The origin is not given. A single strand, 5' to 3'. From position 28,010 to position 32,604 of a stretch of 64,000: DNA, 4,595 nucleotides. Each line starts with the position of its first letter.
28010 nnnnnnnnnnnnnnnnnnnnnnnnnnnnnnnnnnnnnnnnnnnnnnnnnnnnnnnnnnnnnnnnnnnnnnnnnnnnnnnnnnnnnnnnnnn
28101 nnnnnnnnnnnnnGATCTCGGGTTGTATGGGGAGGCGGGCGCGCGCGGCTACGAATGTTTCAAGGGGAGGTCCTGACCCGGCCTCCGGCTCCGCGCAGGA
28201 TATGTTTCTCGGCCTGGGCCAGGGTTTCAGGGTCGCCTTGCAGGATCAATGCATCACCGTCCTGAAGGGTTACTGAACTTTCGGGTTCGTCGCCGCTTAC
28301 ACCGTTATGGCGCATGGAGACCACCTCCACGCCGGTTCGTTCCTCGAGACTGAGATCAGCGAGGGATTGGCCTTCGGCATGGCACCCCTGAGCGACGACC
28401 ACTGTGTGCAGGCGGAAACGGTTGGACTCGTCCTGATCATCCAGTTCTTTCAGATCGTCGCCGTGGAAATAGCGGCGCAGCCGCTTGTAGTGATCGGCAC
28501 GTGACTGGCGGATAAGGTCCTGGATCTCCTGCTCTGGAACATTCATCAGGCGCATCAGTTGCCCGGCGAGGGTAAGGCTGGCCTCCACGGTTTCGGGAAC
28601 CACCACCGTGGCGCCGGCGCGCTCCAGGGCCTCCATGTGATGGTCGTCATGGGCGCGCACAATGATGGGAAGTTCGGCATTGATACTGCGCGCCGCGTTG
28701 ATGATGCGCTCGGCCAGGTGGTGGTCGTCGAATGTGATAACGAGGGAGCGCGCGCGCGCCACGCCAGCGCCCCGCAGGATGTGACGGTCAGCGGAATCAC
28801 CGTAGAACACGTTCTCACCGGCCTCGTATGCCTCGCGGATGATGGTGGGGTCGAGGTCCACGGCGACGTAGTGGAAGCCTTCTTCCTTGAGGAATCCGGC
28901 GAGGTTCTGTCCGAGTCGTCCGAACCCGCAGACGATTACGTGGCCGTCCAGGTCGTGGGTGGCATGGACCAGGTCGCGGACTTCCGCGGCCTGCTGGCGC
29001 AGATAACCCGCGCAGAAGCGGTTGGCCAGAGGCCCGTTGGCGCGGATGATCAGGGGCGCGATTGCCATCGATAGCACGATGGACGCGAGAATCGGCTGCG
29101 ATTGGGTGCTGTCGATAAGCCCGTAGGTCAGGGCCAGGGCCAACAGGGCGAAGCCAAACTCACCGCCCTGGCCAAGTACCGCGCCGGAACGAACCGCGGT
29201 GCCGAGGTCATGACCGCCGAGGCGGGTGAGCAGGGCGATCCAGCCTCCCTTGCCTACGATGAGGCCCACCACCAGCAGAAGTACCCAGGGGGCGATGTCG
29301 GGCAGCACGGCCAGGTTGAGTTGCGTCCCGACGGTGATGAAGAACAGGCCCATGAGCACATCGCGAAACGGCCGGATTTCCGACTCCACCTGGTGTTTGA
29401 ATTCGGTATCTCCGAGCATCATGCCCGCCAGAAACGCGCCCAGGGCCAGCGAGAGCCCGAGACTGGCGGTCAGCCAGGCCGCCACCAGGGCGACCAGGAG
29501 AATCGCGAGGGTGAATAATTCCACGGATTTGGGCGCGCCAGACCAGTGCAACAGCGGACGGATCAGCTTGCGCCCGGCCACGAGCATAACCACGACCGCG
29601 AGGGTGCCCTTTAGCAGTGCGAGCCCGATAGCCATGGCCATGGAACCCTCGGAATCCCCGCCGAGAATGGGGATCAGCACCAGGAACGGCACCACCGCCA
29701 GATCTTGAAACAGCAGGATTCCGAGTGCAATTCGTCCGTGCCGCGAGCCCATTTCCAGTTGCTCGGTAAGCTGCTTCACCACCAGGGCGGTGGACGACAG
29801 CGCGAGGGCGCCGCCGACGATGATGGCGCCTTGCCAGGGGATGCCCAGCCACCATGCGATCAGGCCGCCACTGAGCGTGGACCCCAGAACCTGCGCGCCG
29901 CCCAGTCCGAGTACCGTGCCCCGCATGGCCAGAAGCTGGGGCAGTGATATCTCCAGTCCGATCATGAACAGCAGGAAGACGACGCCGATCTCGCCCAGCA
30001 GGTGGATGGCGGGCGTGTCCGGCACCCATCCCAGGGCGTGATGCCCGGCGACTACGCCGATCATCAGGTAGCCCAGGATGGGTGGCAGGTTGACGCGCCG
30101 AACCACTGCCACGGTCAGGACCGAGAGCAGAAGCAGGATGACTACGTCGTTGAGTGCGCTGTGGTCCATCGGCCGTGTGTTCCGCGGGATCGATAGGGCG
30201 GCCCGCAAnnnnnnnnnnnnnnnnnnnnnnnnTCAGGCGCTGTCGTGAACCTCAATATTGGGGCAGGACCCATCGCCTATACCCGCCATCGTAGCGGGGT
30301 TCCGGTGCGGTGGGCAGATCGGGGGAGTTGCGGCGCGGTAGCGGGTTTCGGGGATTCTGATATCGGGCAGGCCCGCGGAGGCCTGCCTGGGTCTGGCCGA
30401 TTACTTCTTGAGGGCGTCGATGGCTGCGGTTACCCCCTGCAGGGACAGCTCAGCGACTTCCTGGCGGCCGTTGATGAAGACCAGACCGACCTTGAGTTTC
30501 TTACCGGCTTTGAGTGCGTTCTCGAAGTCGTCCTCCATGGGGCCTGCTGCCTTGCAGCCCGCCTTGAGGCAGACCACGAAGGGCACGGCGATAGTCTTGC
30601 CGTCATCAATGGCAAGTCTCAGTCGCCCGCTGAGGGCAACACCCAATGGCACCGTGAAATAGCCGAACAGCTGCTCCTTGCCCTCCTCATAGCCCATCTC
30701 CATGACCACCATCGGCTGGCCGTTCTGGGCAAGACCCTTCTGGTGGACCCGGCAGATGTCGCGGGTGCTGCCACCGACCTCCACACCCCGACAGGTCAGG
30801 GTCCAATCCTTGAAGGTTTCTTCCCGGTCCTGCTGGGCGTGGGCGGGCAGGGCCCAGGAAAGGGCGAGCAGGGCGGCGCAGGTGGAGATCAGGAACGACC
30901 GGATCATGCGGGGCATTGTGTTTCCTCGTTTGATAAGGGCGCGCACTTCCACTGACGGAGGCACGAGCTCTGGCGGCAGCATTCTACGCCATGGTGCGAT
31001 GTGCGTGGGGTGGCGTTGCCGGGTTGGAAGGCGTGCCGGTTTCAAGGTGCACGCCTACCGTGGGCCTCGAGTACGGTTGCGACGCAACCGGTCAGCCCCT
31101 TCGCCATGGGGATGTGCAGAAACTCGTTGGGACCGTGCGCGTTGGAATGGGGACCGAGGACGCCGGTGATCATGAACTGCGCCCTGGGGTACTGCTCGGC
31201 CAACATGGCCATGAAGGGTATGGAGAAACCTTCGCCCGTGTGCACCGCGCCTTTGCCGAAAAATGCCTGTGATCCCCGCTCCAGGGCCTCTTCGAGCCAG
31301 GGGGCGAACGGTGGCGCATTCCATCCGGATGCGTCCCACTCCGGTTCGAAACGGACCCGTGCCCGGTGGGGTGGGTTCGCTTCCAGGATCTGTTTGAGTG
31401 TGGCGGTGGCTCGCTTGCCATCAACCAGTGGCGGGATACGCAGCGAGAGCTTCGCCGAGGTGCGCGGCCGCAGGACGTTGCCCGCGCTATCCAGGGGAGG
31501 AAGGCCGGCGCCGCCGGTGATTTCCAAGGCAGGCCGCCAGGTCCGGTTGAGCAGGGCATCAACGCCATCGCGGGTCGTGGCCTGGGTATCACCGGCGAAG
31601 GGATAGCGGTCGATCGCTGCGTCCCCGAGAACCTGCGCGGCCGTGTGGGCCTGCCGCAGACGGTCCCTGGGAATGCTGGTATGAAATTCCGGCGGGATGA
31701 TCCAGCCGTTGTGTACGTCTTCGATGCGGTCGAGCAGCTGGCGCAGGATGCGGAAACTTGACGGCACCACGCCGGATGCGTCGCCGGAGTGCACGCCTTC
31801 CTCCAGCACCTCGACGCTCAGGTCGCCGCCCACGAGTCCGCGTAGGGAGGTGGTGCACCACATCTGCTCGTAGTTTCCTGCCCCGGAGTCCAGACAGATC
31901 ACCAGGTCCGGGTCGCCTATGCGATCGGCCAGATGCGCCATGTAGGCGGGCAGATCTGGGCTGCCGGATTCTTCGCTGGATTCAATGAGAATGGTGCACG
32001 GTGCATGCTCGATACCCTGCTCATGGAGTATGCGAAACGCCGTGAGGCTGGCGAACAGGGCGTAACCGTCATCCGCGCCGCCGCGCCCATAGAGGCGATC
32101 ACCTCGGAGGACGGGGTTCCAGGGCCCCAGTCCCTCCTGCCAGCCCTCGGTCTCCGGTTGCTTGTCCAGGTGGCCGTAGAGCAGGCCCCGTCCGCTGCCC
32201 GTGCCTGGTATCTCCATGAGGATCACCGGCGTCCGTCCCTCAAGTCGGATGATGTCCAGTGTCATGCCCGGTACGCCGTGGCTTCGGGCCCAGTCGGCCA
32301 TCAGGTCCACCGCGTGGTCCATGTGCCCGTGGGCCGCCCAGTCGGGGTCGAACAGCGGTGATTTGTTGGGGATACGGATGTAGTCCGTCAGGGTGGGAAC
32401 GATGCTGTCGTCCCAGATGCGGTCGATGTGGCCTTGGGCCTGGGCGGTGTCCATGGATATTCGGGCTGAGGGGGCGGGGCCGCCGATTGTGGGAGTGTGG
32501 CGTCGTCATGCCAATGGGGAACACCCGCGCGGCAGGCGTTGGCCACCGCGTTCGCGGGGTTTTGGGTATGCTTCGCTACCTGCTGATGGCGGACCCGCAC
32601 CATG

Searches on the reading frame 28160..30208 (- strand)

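Call 79: search_protein_families(library=pfam, proteins=[window:28160-30208:-], max_evalue=0.001)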
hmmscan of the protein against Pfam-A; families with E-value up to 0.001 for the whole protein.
window:28160-30208:- (682 aa): 3 families
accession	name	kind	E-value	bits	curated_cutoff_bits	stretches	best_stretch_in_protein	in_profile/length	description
PF00999.27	Na_H_Exchanger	-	3.3e-64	217.5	26.2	1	28-388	3-369/375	Sodium/hydrogen exchanger, transmembrane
PF02254.24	TrkA_N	-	4.4e-27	95.1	23.8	1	424-537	1-114/116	TrkA-N domain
PF02080.26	TrkA_C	-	1.2e-09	38.4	27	1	601-669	2-69/71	TrkA-C domain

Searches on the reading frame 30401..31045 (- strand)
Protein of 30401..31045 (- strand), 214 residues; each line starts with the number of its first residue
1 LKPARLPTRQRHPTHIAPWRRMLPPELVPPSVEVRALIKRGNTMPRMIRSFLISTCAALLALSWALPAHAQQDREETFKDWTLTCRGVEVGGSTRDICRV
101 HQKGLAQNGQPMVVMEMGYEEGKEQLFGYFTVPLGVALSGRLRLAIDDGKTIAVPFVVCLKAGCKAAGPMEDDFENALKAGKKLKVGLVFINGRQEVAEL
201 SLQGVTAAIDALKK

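Call 78: search_protein_families(library=pfam, proteins=[window:30401-31045:-], max_evalue=0.001)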
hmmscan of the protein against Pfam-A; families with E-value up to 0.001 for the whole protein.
window:30401-31045:- (214 aa): 1 family
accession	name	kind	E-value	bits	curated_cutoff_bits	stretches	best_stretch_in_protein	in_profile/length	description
PF06776.18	IalB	-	1e-25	90.8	22.1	1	81-213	1-131/131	Invasion associated locus B (IalB) protein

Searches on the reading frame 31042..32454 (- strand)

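Call 78: search_protein_families(library=pfam, proteins=[window:31042-32454:-], max_evalue=0.001)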
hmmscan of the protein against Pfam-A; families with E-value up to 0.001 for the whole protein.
window:31042-32454:- (470 aa): 2 families
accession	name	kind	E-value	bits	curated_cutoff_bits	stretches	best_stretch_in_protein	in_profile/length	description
PF01546.33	Peptidase_M20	-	1.2e-19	71.5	24.6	1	91-451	1-193/206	Peptidase family M20/M25/M40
PF07687.19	M20_dimer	-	9.5e-09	35.6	21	1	203-363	2-105/107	Peptidase dimerisation domain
